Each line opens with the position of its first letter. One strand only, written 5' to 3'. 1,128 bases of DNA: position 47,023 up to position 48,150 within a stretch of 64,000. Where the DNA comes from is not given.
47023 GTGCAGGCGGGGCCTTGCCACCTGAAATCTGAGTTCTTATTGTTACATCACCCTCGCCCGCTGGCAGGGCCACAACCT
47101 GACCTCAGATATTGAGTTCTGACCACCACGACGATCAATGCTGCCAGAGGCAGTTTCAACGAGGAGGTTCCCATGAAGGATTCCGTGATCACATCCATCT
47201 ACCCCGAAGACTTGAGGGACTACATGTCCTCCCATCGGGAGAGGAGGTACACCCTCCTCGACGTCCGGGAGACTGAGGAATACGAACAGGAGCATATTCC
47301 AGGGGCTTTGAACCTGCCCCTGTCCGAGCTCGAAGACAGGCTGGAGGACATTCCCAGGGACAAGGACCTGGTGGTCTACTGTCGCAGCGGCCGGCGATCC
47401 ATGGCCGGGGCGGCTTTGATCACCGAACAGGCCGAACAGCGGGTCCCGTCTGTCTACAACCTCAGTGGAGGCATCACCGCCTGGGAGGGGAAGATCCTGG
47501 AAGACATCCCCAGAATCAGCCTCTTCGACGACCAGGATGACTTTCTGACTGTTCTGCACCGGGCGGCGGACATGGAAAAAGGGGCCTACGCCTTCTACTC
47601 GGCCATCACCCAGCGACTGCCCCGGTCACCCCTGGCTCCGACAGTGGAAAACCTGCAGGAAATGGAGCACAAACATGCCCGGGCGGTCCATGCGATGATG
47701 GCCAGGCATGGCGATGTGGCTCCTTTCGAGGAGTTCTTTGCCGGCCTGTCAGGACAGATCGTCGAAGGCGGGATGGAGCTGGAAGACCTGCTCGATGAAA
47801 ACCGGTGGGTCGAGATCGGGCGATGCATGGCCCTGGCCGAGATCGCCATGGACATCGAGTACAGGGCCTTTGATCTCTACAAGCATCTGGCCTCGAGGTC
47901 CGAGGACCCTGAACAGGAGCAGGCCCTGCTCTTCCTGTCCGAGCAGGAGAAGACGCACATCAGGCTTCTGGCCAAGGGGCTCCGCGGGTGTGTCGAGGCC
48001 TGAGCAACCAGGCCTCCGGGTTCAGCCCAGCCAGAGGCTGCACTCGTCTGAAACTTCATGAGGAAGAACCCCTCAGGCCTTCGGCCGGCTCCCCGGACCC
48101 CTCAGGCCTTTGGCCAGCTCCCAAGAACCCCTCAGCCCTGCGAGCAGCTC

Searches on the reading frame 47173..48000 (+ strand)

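Call 49: search_protein_families(library=pfam, proteins=[window:47173-48000:+], max_evalue=0.001)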
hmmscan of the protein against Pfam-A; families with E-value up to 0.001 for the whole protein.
window:47173-48000:+ (276 aa): 2 families
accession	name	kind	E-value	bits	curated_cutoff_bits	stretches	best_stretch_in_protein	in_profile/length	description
PF00581.25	Rhodanese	-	1.1e-21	77.6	22.2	1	18-106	9-101/102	Rhodanese-like domain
PF02915.23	Rubrerythrin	-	6.5e-07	30.2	22.8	1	127-268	2-135/137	Rubrerythrin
